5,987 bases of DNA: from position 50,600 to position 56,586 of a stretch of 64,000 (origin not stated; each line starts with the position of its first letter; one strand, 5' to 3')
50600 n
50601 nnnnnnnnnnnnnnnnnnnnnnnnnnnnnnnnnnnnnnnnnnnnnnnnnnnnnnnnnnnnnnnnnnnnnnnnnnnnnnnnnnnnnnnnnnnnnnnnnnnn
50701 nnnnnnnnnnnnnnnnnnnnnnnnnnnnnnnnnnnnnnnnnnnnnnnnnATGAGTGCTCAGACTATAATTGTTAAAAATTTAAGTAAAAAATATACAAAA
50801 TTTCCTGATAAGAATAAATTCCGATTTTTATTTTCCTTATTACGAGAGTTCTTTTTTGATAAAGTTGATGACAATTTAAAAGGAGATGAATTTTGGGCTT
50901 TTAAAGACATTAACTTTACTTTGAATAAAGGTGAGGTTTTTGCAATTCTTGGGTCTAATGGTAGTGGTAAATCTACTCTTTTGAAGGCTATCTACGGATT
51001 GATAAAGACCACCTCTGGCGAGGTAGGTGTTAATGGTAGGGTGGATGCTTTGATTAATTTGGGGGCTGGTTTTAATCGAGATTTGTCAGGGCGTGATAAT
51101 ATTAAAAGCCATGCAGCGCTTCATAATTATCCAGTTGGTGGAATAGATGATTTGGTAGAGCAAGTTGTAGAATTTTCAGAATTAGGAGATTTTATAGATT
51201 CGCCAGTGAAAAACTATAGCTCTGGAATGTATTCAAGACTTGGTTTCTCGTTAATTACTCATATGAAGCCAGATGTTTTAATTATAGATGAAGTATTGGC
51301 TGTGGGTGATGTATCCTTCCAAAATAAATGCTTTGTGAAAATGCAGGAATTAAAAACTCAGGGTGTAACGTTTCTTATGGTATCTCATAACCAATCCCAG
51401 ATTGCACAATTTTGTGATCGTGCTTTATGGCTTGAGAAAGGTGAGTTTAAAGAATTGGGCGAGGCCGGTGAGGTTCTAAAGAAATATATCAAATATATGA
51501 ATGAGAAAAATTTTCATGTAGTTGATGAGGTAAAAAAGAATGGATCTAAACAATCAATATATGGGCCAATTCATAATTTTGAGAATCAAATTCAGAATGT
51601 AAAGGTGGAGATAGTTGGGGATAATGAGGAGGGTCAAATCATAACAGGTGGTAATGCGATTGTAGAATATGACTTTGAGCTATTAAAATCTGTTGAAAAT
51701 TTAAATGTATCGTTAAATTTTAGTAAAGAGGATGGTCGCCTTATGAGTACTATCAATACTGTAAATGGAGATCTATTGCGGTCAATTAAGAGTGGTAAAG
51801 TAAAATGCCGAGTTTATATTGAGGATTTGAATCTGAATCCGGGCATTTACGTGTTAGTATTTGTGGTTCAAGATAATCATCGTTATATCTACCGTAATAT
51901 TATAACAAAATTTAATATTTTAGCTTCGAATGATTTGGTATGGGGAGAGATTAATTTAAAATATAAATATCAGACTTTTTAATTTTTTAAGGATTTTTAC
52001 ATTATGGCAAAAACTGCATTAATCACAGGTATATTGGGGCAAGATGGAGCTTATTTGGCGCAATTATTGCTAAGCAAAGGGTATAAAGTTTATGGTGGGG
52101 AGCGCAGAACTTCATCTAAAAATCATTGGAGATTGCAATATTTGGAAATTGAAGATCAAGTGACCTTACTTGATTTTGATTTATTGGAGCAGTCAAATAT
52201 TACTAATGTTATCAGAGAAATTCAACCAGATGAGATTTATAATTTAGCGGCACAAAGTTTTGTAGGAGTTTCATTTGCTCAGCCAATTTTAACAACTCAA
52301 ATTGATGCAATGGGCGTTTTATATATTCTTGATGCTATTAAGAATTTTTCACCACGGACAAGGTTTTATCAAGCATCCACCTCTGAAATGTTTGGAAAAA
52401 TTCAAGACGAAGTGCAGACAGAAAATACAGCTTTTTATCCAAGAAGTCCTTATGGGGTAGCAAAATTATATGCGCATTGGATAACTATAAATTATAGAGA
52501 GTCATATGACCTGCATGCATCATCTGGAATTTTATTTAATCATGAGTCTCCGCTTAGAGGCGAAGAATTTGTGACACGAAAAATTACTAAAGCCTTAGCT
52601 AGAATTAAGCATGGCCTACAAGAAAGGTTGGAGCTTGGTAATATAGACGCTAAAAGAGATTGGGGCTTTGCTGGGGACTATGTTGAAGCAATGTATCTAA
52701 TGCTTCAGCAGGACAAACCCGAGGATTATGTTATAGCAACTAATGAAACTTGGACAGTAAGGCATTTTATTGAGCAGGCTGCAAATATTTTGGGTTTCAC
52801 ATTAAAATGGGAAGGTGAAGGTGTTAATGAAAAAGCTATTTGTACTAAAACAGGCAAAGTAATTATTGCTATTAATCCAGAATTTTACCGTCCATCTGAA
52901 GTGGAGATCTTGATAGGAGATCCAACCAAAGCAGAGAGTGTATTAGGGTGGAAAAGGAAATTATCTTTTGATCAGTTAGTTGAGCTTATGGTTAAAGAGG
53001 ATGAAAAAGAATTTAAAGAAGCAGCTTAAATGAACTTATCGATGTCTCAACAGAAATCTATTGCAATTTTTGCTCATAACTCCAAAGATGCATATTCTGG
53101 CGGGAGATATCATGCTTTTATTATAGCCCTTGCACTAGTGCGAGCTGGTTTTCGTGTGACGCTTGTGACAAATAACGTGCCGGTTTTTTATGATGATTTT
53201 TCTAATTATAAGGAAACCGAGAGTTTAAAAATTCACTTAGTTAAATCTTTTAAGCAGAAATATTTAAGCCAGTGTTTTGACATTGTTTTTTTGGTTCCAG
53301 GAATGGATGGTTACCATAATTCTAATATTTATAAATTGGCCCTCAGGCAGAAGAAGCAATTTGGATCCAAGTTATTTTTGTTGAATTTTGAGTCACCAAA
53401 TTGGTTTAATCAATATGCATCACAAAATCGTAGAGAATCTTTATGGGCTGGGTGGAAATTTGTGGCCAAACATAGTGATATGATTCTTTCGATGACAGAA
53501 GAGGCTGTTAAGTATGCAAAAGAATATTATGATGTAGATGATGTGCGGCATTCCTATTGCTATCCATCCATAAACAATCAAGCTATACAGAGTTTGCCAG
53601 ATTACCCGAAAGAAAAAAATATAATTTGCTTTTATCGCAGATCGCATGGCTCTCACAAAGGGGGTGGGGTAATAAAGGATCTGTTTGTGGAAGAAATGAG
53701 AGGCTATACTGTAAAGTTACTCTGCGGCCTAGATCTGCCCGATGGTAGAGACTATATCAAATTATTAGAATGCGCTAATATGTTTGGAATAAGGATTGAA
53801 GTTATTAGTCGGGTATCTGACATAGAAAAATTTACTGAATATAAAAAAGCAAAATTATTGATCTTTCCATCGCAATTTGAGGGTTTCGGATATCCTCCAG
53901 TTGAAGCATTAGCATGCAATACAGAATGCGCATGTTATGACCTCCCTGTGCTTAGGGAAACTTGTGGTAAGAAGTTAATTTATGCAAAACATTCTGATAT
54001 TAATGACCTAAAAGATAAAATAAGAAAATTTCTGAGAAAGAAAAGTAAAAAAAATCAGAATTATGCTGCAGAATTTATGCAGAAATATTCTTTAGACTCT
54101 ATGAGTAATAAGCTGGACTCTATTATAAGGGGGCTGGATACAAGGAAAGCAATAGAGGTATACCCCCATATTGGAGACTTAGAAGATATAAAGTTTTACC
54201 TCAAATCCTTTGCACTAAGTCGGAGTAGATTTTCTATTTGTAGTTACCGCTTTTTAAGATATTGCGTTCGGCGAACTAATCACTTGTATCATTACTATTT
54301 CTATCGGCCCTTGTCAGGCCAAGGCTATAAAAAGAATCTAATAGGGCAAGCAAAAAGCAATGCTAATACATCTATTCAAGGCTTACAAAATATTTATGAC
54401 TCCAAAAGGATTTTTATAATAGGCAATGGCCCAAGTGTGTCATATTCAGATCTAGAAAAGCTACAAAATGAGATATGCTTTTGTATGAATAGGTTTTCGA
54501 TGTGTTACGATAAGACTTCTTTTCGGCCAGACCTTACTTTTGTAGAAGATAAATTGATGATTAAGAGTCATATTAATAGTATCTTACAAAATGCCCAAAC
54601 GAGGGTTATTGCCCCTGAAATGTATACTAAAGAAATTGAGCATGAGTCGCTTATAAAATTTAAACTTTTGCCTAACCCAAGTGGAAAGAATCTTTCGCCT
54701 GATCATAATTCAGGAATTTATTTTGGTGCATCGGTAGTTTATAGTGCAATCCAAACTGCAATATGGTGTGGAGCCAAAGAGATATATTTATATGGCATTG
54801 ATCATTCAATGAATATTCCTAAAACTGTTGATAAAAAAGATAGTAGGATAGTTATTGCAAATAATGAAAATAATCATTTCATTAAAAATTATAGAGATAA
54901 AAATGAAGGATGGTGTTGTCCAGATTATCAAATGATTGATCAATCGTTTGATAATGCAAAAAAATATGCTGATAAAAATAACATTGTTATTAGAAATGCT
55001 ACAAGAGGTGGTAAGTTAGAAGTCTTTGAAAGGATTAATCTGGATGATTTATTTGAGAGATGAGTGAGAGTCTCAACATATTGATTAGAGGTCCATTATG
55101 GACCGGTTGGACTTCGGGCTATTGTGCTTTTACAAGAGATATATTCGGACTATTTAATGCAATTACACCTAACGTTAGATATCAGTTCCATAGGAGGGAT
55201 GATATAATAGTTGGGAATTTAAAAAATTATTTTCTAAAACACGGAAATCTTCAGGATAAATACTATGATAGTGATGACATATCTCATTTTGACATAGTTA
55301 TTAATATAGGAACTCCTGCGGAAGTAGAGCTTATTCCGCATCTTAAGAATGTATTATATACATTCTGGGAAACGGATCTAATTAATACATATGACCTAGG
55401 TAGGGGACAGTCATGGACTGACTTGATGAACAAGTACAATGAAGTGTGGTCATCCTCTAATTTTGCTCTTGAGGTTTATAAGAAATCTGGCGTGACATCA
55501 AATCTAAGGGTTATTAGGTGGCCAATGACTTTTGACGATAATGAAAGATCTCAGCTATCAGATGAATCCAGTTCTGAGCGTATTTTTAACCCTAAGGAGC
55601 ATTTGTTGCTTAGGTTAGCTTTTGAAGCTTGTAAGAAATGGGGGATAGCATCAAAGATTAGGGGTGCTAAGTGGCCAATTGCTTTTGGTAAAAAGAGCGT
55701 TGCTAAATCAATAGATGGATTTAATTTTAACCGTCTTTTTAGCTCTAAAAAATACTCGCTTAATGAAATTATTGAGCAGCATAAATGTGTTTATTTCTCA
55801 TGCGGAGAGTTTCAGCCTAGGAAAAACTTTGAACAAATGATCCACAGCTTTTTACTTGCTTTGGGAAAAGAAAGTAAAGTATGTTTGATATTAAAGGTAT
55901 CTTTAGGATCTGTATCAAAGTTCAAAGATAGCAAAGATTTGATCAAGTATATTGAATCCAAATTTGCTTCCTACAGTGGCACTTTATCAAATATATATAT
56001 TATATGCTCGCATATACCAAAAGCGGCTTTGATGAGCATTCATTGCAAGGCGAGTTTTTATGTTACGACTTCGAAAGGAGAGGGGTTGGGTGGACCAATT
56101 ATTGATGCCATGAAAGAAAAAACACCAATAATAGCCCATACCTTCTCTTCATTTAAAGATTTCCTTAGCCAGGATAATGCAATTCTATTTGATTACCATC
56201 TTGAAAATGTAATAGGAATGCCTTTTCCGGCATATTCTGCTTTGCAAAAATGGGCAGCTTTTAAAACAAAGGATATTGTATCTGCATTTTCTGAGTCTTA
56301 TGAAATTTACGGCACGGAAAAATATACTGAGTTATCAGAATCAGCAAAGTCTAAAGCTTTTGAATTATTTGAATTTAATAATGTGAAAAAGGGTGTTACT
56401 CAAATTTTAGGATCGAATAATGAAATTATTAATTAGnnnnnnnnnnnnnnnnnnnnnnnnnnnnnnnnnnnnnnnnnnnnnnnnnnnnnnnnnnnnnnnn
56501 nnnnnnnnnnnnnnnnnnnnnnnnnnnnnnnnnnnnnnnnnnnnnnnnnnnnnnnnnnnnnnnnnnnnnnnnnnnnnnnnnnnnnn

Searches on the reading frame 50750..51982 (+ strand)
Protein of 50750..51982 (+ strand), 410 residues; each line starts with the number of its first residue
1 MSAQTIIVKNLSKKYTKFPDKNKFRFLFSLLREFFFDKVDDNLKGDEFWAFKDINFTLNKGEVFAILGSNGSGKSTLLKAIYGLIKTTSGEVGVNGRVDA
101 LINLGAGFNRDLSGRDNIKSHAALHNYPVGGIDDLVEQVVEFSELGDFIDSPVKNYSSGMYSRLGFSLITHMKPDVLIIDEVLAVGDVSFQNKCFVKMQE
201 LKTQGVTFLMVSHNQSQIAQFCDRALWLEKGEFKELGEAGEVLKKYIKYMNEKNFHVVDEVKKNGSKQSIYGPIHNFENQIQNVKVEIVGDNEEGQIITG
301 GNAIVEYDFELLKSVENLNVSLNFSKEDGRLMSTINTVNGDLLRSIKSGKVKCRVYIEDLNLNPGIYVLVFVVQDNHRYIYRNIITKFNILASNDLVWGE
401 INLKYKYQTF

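Call 7: search_protein_families(library=pfam, proteins=[window:50750-51982:+], max_evalue=0.001)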
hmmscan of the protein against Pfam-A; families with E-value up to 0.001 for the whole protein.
window:50750-51982:+ (410 aa): 6 families
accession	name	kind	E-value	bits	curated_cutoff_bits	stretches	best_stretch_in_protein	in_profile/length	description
PF00005.33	ABC_tran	-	3.9e-20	73.3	25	1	51-182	1-135/137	ABC transporter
PF14524.12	Wzt_C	-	3.9e-07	30.6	30.4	1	280-391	11-130/143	Wzt C-terminal domain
PF13555.12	AAA_29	-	1.6e-05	25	27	1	52-85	13-46/61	P-loop containing region of AAA domain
PF13476.12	AAA_23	-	5.3e-05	24.4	27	1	48-81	7-39/201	AAA domain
PF02463.25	SMC_N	-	0.00017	21.5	40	0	48-85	10-49/220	RecF/RecN/SMC N terminal domain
PF13304.12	AAA_21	-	0.00079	20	27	1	64-85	2-23/304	AAA domain, putative AbiEii toxin, Type IV TA system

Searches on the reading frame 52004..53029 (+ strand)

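Call 7: search_protein_families(library=pfam, proteins=[window:52004-53029:+], max_evalue=0.001)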
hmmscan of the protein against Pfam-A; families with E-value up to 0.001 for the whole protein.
window:52004-53029:+ (341 aa): 3 families
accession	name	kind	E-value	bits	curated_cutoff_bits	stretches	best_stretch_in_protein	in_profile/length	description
PF16363.11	GDP_Man_Dehyd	-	1.8e-135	452.1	27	1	6-329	1-332/332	GDP-mannose 4,6 dehydratase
PF01370.27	Epimerase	-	1.2e-65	221.8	20.9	1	5-245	1-240/240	NAD dependent epimerase/dehydratase family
PF04321.23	RmlD_sub_bind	-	4.6e-07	29.6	27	1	5-156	3-131/287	RmlD substrate binding domain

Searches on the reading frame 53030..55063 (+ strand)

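Call 7: search_protein_families(library=pfam, proteins=[window:53030-55063:+], max_evalue=0.001)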
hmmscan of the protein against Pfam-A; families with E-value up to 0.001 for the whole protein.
window:53030-55063:+ (677 aa): 3 families
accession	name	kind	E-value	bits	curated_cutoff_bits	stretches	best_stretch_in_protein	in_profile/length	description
PF00534.26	Glycos_transf_1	-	3.6e-13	49.9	26.4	1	210-344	28-164/172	Glycosyl transferases group 1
PF01973.23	MptE-like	-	6.1e-12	46.1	34.6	1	435-594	1-168/171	6-hydroxymethylpterin diphosphokinase MptE-like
PF13692.12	Glyco_trans_1_4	-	3.9e-08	34.1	27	1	248-336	52-141/142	Glycosyl transferases group 1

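Call 81: search_protein_families(library=ncbifam, proteins=[window:53030-55063:+], max_evalue=0.000001)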
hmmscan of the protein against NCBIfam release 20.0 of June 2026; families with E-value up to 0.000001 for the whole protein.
window:53030-55063:+ (677 aa): 2 families
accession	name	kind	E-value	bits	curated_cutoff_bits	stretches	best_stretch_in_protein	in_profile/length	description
NF053513.1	Gtran_IagA_BgsA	equivalog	5e-08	32.3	460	1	271-365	233-327/333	LTA glycolipid anchor biosynthesis glycosyltransferase, IagA/BgsA family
TIGR04047.1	MSMEG_0565_glyc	hypoth_equivalog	6e-08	32.1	259.85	0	247-357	247-362/373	MSMEG_0565 family glycosyltransferase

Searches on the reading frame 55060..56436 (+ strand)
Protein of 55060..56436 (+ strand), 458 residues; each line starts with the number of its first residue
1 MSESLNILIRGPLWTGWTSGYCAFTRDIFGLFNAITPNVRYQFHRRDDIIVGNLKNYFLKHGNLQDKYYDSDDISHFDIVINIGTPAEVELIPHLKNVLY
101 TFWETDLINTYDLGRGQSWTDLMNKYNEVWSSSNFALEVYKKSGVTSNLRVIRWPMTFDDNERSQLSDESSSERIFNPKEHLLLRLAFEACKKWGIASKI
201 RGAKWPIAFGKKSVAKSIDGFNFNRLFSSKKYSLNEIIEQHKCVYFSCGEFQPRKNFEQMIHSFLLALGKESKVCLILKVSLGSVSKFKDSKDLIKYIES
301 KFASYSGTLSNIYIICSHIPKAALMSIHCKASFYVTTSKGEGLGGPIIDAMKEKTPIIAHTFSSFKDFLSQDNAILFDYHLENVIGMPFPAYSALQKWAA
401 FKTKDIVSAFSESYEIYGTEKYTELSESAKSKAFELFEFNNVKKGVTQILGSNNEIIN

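Call 7: search_protein_families(library=pfam, proteins=[window:55060-56436:+], max_evalue=0.001)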
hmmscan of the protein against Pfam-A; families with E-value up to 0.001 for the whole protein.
window:55060-56436:+ (458 aa): 2 families
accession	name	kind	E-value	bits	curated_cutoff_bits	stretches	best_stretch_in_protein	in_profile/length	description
PF00534.26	Glycos_transf_1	-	0.00019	21.5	26.4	0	243-372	16-134/172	Glycosyl transferases group 1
PF13692.12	Glyco_trans_1_4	-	0.00061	20.5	27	0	313-377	61-124/142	Glycosyl transferases group 1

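Call 81: search_protein_families(library=ncbifam, proteins=[window:55060-56436:+], max_evalue=0.000001)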
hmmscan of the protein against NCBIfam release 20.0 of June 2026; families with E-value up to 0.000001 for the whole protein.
window:55060-56436:+ (458 aa): 0 families
